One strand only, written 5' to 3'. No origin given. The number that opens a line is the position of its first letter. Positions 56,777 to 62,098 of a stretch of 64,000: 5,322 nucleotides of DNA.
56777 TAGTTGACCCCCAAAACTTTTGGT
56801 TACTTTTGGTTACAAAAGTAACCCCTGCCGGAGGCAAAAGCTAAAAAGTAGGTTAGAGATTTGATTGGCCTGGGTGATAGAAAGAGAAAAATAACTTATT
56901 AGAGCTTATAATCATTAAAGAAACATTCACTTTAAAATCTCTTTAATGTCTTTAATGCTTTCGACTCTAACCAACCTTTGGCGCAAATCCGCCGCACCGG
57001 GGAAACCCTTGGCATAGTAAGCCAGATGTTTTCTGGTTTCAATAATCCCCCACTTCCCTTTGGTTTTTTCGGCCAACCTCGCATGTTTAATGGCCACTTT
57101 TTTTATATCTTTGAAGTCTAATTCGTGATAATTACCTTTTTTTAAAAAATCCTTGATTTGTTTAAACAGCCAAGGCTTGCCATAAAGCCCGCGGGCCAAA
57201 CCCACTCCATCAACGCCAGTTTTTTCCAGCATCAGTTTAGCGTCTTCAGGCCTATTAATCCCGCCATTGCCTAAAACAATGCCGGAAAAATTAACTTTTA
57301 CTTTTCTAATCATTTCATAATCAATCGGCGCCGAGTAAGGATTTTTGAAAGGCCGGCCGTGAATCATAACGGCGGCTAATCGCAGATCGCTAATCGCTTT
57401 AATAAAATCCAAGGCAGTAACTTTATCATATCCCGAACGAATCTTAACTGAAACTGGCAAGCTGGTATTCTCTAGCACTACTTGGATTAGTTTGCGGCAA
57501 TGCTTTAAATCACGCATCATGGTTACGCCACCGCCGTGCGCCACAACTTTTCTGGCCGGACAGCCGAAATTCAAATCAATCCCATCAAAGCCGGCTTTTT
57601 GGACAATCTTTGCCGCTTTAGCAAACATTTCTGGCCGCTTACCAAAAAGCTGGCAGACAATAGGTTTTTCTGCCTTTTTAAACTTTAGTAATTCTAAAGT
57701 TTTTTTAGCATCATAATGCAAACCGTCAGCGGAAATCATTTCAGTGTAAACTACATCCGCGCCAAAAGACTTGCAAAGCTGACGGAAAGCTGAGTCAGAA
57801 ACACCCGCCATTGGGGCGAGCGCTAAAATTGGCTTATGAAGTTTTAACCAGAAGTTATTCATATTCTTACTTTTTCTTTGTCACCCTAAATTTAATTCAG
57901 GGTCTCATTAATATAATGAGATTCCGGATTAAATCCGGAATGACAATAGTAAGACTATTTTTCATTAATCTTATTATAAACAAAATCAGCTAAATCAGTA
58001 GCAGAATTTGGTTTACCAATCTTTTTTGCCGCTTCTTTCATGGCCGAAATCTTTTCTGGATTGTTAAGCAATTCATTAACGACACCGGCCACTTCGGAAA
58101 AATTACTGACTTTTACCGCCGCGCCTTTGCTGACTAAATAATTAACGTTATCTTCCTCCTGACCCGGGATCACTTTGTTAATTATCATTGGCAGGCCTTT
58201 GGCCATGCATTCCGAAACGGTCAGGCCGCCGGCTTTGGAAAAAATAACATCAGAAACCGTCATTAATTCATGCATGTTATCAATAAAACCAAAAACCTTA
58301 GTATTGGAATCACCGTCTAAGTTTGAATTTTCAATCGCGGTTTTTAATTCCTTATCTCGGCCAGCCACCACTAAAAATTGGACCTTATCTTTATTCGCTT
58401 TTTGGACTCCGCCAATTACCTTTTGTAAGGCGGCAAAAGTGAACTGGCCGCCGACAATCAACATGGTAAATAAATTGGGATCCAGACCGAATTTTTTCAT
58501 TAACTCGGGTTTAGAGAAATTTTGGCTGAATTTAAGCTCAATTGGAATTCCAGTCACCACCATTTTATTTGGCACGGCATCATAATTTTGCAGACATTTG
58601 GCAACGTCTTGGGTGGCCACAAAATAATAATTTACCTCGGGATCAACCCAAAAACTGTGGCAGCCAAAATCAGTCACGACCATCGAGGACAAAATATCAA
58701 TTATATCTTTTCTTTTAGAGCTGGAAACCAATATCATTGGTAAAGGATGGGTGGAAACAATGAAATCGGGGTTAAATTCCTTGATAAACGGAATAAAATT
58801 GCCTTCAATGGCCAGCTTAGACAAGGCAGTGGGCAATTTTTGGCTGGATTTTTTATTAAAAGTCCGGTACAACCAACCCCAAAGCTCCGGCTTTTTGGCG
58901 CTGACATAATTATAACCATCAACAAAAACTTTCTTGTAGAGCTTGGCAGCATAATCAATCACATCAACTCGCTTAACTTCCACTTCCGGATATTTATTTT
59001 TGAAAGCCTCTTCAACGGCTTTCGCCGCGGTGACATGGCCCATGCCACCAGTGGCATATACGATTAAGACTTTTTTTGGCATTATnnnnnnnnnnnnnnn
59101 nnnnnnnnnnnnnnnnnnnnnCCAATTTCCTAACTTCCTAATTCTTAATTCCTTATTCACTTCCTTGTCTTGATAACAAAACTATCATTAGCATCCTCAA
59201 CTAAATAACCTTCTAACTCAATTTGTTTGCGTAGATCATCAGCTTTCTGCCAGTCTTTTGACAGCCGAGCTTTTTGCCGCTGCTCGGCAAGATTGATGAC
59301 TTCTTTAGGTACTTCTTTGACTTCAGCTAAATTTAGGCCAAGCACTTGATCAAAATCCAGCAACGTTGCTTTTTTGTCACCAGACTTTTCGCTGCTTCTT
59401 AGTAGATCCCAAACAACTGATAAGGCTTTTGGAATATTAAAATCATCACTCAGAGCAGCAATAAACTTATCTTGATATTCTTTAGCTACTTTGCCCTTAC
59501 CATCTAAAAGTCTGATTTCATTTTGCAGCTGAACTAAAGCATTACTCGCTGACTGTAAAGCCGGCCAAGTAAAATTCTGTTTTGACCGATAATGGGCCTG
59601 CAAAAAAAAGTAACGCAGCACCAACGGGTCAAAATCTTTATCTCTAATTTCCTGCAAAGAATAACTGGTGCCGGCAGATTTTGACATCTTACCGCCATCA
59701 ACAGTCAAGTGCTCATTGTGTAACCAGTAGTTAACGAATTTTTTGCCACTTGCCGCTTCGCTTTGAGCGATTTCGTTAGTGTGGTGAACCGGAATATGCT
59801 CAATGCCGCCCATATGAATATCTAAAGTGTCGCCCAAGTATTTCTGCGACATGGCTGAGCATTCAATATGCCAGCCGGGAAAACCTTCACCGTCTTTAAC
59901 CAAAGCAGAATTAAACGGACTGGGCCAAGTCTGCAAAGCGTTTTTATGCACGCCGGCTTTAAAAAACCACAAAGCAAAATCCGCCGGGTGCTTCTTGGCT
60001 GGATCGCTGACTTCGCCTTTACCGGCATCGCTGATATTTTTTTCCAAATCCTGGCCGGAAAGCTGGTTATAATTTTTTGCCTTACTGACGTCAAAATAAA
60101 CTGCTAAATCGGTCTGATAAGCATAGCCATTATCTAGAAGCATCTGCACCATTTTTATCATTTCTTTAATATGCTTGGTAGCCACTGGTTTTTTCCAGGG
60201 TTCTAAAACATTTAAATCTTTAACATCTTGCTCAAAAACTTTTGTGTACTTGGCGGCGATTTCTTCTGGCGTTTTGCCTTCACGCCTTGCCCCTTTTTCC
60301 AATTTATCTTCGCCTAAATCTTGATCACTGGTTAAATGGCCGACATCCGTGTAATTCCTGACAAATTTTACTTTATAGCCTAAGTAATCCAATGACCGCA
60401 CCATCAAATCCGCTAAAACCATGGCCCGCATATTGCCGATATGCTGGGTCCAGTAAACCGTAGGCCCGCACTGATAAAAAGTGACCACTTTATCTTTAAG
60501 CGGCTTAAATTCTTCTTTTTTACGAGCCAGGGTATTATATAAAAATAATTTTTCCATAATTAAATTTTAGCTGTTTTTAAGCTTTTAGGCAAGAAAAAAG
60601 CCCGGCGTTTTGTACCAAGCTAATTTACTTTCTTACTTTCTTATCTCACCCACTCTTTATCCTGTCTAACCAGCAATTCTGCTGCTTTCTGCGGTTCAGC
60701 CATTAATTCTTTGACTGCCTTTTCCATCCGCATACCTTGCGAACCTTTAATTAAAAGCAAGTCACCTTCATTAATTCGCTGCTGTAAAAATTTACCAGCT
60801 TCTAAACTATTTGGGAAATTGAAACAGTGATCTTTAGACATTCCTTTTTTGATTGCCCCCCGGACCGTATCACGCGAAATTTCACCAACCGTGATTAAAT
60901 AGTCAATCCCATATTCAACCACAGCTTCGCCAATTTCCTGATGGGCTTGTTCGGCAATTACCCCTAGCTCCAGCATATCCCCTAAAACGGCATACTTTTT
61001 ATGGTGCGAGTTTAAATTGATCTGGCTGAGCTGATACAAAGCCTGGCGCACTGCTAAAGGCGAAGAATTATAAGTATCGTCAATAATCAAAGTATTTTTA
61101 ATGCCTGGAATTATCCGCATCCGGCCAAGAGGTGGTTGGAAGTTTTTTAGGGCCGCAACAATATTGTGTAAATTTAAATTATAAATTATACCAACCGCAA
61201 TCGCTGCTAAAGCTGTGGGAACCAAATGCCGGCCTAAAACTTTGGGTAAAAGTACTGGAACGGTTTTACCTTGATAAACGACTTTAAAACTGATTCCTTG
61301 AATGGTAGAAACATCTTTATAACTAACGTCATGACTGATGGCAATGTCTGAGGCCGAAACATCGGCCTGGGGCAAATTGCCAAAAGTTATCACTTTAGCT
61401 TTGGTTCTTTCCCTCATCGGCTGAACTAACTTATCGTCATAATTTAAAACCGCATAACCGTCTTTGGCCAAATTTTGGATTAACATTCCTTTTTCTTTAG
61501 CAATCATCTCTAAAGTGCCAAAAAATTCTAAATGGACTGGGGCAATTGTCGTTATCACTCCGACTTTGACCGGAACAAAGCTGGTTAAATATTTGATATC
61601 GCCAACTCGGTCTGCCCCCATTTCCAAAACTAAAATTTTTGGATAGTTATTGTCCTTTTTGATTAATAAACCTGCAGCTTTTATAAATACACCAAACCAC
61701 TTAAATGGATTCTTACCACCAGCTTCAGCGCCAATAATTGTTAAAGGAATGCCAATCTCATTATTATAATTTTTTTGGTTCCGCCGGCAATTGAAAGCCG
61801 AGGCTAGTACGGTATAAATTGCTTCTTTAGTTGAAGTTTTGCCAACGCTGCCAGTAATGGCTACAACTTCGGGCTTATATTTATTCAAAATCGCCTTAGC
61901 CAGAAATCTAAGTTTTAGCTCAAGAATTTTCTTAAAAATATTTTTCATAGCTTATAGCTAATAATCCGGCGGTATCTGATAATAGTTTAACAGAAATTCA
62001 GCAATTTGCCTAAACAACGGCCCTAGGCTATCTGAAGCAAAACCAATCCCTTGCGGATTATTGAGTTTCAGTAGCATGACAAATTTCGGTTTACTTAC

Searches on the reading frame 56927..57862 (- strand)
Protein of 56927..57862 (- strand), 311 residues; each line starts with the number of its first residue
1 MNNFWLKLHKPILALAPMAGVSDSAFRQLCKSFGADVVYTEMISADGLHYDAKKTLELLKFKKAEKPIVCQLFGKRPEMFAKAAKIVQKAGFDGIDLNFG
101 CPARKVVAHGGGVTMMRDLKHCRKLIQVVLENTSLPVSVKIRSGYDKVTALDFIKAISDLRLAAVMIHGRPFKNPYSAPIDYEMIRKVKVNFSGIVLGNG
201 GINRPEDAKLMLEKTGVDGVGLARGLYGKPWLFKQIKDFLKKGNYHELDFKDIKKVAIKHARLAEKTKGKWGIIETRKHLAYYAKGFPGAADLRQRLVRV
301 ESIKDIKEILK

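Call 76: search_protein_families(library=pfam, proteins=[window:56927-57862:-], max_evalue=0.0001)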
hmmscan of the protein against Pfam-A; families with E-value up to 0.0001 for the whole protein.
window:56927-57862:- (311 aa): 2 families
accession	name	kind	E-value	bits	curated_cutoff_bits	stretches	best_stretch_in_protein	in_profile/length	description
PF01207.24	Dus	-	5.4e-70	236.4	20.4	1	15-306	2-298/311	Dihydrouridine synthase (Dus)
PF01180.27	DHO_dh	-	5.2e-05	23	27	0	47-166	75-190/291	Dihydroorotate dehydrogenase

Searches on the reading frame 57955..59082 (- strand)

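Call 76: search_protein_families(library=pfam, proteins=[window:57955-59082:-], max_evalue=0.0001)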
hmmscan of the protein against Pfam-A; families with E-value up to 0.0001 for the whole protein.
window:57955-59082:- (375 aa): 4 families
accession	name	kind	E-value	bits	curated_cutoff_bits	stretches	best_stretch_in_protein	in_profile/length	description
PF06925.17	MGDG_synth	-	4.5e-34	118.4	25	1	16-181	1-169/169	Monogalactosyldiacylglycerol (MGDG) synthase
PF04101.22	Glyco_tran_28_C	-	1.2e-16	61.7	22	1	207-358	2-160/166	Glycosyltransferase family 28 C-terminal domain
PF00534.26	Glycos_transf_1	-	1.3e-12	48.1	26.4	1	192-354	3-171/172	Glycosyl transferases group 1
PF13692.12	Glyco_trans_1_4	-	1e-06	29.5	27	1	224-340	25-141/142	Glycosyl transferases group 1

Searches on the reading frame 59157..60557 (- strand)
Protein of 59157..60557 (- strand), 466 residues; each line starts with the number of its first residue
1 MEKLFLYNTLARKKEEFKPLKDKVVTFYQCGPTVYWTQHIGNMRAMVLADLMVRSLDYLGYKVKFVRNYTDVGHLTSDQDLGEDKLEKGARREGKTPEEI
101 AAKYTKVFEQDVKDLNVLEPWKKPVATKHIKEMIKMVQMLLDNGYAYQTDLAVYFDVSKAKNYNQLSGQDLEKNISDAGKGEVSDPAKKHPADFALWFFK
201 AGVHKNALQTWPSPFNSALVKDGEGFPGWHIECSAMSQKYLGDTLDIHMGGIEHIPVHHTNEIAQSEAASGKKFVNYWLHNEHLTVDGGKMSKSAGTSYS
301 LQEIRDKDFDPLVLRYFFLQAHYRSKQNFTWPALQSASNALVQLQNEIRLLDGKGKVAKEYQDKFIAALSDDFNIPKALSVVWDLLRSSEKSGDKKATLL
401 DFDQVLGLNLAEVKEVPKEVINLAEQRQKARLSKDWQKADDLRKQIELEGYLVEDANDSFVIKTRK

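Call 76: search_protein_families(library=pfam, proteins=[window:59157-60557:-], max_evalue=0.0001)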
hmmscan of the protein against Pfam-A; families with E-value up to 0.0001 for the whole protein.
window:59157-60557:- (466 aa): 5 families
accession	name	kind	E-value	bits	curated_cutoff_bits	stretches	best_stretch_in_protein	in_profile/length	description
PF01406.26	tRNA-synt_1e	-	1.3e-88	297.7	27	1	17-338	2-300/301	tRNA synthetases class I (C) catalytic domain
PF09334.17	tRNA-synt_1g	-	1.1e-18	67.7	20.1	2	37-164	13-131/391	tRNA synthetases class I (M)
PF09190.17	DALR_2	-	3.2e-07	31.2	22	1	364-394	1-31/57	DALR domain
PF01921.24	tRNA-synt_1f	-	1.8e-06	27.6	27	0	13-72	14-70/360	tRNA synthetases class I (K)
PF00133.28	tRNA-synt_1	-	1.5e-05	24.4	22.7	0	23-162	23-172/414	tRNA synthetases class I (I, L, M and V)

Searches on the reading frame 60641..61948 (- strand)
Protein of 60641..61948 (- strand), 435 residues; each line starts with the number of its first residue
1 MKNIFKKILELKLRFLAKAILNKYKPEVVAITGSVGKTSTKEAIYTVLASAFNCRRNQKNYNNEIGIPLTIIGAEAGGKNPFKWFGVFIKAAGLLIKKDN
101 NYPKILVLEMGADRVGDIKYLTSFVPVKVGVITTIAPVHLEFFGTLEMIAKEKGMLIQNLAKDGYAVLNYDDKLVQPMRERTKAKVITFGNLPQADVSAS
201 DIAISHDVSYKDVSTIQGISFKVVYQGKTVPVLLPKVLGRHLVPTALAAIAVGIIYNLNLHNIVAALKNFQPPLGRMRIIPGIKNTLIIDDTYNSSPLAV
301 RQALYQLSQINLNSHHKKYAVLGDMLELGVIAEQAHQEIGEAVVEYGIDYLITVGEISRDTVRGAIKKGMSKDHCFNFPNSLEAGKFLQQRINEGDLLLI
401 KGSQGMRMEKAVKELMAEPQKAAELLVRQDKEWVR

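Call 76: search_protein_families(library=pfam, proteins=[window:60641-61948:-], max_evalue=0.0001)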
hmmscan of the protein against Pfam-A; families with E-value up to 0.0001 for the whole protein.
window:60641-61948:- (435 aa): 2 families
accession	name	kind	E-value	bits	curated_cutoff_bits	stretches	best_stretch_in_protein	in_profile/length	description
PF08245.18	Mur_ligase_M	-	9.7e-33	114.3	24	2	100-252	54-199/200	Mur ligase middle domain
PF02875.26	Mur_ligase_C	-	2e-15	58.1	28.4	1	275-403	1-126/127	Mur ligase, glutamate ligase domain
